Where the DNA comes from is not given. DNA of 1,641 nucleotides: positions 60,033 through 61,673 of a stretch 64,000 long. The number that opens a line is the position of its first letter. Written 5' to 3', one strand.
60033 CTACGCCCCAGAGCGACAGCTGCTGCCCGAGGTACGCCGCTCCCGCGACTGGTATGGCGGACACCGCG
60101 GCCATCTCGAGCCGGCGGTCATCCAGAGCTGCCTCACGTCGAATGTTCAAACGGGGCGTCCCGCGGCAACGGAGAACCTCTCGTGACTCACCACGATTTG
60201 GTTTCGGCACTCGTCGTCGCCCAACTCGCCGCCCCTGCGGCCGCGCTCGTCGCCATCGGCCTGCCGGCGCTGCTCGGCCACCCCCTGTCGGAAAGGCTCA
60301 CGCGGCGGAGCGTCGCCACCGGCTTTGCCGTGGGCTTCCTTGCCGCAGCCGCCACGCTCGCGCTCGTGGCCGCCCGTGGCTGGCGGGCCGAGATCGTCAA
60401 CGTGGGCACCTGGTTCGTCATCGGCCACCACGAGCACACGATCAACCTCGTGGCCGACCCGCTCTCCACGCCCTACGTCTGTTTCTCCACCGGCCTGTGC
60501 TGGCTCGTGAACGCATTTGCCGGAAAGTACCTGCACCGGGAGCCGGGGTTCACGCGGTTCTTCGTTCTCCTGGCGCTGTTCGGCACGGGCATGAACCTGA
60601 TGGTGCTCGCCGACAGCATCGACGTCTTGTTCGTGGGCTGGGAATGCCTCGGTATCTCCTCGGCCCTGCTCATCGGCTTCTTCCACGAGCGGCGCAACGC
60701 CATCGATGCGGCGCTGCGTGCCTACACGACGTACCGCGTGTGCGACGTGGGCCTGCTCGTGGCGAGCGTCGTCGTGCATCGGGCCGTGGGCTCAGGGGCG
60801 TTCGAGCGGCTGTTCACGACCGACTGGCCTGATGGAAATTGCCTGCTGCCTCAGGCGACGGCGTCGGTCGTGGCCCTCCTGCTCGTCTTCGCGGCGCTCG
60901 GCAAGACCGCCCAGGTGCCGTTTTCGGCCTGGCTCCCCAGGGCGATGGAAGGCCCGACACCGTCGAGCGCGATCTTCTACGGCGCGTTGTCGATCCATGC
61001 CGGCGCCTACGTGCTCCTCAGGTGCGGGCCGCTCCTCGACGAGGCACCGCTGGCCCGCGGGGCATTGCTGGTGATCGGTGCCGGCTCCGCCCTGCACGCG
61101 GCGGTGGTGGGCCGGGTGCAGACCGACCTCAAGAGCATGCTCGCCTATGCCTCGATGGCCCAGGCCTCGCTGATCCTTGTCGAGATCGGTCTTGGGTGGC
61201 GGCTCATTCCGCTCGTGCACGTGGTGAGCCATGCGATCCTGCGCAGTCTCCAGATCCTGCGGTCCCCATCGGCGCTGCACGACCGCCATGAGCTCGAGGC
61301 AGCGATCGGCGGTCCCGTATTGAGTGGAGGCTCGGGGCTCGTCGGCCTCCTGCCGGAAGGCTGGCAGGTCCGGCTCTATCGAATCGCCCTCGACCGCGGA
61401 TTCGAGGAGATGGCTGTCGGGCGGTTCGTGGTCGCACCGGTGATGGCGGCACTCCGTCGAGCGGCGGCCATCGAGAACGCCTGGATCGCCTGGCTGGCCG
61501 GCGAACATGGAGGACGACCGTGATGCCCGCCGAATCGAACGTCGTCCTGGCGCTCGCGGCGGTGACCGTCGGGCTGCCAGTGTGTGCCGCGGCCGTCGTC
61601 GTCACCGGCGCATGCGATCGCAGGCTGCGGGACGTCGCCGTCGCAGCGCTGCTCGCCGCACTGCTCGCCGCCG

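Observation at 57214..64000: DabA chained by overlapping stop/start codons to two antiporter-like subunits and an SbtA-type bicarbonate permease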

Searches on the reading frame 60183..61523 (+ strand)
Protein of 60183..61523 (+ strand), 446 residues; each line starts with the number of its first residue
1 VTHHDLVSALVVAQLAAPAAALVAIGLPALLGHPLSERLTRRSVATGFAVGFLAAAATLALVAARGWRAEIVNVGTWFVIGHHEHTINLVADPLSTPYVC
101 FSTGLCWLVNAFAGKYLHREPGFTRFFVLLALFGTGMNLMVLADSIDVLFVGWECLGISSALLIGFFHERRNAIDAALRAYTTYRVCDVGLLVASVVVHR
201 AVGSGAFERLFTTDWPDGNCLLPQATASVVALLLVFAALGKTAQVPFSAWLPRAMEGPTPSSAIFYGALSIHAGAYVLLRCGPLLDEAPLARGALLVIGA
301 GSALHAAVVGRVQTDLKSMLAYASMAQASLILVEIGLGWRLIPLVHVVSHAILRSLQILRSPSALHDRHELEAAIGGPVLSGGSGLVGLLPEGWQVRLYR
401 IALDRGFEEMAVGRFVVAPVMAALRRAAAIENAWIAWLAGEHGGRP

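Call 7: search_protein_families(library=pfam, proteins=[window:60183-61523:+], max_evalue=0.01)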
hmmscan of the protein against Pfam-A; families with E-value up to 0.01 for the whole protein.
window:60183-61523:+ (446 aa): 2 families
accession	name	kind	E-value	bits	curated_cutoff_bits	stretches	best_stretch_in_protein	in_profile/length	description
PF00361.26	Proton_antipo_M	-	2e-41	142.6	21.5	1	147-371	5-229/294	NADH:quinone oxidoreductase/Mrp antiporter, TM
PF00662.26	Proton_antipo_N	-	1.6e-09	38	24.5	1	77-127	1-51/51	NADH-Ubiquinone oxidoreductase (complex I), chain 5 N-terminus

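Call 8: search_protein_families(library=ncbifam, proteins=[window:60183-61523:+], max_evalue=0.01)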
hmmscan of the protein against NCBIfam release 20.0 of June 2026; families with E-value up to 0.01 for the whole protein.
window:60183-61523:+ (446 aa): 66 families (the best 25 are shown)
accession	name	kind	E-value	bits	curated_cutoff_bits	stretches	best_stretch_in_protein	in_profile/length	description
NF005141.0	PRK06590.1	equivalog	9.1e-70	236.3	556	1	23-369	14-355/615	NADH-quinone oxidoreductase subunit L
TIGR01974.1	NDH_I_L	subfamily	9.2e-68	229.6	407.5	1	22-369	11-359/630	NADH-quinone oxidoreductase subunit L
NF005626.0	PRK07376.1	equivalog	4.4e-53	180.6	963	1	20-371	19-370/675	NAD(P)H-quinone oxidoreductase subunit 5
NF005633.0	PRK07390.1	subfamily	4.2e-48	164.3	676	1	70-362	66-354/613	NAD(P)H-quinone oxidoreductase subunit F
NF009287.0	PRK12647.1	equivalog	2.4e-47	162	937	1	24-352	8-334/773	putative monovalent cation/H+ antiporter subunit A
TIGR01960.1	ndhF3_CO2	subfamily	7.2e-47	160.2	588.7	1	51-363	47-355/606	NAD(P)H dehydrogenase, subunit NdhF3 family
NF006029.0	PRK08168.1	equivalog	7.1e-46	157.3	380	1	74-367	67-343/520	NADH-quinone oxidoreductase subunit L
NF009290.0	PRK12650.1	equivalog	2.1e-42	145.1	980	1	27-355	11-340/966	DUF4040 family protein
NF040617.1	F420_dehyd_FpoL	exception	7.6e-39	134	1050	1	76-366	66-375/669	F420H2 dehydrogenase subunit FpoL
NF009288.0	PRK12648.1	equivalog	3.8e-38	131.2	1104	1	32-354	16-336/954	monovalent cation/H+ antiporter subunit A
TIGR00940.1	2a6301s01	subfamily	5e-36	124.3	920.45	1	88-338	70-316/793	monovalent cation:proton antiporter subunit A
NF005097.0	PRK06525.1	equivalog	1.2e-35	123.1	430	1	20-357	4-344/480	hydrogenase 4 subunit D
NF009285.0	PRK12645.1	equivalog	2.9e-35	121.7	1028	1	80-338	65-320/804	Na+/H+ antiporter subunit A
NF009286.0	PRK12646.1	equivalog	8.9e-33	113.8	1063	1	108-340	93-322/800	DUF4040 family protein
NF009284.0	PRK12644.1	equivalog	5.8e-30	104.1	962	1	61-353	42-331/975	Na+/H+ antiporter subunit A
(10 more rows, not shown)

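Call 15: find_encoding_contigs(protein=window:60183-61523:+, flank=10000, max_places=6)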
Protein window:60183-61523:+ (446 aa): no gene with exactly this product is on record in the collection.

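Call 35: search_solved_structures(query=window:60183-61523:+, max_evalue=0.001, show_alignments=3)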
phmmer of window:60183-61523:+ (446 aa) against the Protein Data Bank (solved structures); distinct sequences matched with E-value up to 0.001: 47.
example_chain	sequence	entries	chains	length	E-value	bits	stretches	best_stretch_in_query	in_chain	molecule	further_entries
8e9g_L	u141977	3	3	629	1.1e-48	169.6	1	45-368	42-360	NADH-quinone oxidoreductase, L subunit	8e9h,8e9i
6hum_F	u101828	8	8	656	2e-46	162.2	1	21-373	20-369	NADH dehydrogenase subunit 5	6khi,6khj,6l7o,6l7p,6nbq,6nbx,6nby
8qby_L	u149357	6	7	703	2.1e-43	152.2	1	113-370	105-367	NADH dehydrogenase subunit L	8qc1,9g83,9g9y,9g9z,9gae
4he8_L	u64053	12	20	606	3.3e-43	151.6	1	87-367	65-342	NADH-quinone oxidoreductase subunit 12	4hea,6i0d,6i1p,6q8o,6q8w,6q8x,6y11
7z7r_L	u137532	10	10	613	3.9e-43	151.3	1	63-369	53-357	NADH dehydrogenase subunit L | NADH-quinone oxidoreductase subunit L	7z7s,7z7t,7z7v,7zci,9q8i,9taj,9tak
3rko_L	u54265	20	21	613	3.9e-43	151.3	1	63-369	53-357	NADH-QUINONE OXIDOREDUCTASE SUBUNIT L | Proton-translocating NADH-quinone oxidoreductase, chain L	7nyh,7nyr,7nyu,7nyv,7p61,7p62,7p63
5gpn_j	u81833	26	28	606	8e-42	147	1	42-370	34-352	NADH-ubiquinone oxidoreductase chain 5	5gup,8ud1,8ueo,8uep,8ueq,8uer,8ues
7v2d_l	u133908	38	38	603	1.1e-41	146.5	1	45-370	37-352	NADH-ubiquinone oxidoreductase chain 5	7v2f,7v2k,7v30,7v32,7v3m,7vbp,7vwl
7v2c_l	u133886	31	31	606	1.1e-41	146.5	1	45-370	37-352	NADH-ubiquinone oxidoreductase chain 5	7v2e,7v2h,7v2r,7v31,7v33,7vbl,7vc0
5lnk_L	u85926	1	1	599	1.2e-41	146.4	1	65-370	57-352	Mitochondrial complex I, ND5 subunit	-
6q9b_D5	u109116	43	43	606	1.2e-41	146.4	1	65-370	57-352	NADH-ubiquinone oxidoreductase chain 5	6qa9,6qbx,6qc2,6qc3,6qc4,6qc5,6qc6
7eu3_F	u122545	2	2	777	2.4e-41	145.4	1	75-371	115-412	NAD(P)H-quinone oxidoreductase subunit F | NADH-plastoquinone oxidoreductase subunit 5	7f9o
5cod_L1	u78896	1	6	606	3.8e-41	144.8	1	65-370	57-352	NADH-ubiquinone oxidoreductase chain 5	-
5lc5_L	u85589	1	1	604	1.2e-40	143.1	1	49-370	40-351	NADH-ubiquinone oxidoreductase chain 5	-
9w2u_L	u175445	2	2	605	1.2e-40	143.1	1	49-370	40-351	NADH-ubiquinone oxidoreductase chain 5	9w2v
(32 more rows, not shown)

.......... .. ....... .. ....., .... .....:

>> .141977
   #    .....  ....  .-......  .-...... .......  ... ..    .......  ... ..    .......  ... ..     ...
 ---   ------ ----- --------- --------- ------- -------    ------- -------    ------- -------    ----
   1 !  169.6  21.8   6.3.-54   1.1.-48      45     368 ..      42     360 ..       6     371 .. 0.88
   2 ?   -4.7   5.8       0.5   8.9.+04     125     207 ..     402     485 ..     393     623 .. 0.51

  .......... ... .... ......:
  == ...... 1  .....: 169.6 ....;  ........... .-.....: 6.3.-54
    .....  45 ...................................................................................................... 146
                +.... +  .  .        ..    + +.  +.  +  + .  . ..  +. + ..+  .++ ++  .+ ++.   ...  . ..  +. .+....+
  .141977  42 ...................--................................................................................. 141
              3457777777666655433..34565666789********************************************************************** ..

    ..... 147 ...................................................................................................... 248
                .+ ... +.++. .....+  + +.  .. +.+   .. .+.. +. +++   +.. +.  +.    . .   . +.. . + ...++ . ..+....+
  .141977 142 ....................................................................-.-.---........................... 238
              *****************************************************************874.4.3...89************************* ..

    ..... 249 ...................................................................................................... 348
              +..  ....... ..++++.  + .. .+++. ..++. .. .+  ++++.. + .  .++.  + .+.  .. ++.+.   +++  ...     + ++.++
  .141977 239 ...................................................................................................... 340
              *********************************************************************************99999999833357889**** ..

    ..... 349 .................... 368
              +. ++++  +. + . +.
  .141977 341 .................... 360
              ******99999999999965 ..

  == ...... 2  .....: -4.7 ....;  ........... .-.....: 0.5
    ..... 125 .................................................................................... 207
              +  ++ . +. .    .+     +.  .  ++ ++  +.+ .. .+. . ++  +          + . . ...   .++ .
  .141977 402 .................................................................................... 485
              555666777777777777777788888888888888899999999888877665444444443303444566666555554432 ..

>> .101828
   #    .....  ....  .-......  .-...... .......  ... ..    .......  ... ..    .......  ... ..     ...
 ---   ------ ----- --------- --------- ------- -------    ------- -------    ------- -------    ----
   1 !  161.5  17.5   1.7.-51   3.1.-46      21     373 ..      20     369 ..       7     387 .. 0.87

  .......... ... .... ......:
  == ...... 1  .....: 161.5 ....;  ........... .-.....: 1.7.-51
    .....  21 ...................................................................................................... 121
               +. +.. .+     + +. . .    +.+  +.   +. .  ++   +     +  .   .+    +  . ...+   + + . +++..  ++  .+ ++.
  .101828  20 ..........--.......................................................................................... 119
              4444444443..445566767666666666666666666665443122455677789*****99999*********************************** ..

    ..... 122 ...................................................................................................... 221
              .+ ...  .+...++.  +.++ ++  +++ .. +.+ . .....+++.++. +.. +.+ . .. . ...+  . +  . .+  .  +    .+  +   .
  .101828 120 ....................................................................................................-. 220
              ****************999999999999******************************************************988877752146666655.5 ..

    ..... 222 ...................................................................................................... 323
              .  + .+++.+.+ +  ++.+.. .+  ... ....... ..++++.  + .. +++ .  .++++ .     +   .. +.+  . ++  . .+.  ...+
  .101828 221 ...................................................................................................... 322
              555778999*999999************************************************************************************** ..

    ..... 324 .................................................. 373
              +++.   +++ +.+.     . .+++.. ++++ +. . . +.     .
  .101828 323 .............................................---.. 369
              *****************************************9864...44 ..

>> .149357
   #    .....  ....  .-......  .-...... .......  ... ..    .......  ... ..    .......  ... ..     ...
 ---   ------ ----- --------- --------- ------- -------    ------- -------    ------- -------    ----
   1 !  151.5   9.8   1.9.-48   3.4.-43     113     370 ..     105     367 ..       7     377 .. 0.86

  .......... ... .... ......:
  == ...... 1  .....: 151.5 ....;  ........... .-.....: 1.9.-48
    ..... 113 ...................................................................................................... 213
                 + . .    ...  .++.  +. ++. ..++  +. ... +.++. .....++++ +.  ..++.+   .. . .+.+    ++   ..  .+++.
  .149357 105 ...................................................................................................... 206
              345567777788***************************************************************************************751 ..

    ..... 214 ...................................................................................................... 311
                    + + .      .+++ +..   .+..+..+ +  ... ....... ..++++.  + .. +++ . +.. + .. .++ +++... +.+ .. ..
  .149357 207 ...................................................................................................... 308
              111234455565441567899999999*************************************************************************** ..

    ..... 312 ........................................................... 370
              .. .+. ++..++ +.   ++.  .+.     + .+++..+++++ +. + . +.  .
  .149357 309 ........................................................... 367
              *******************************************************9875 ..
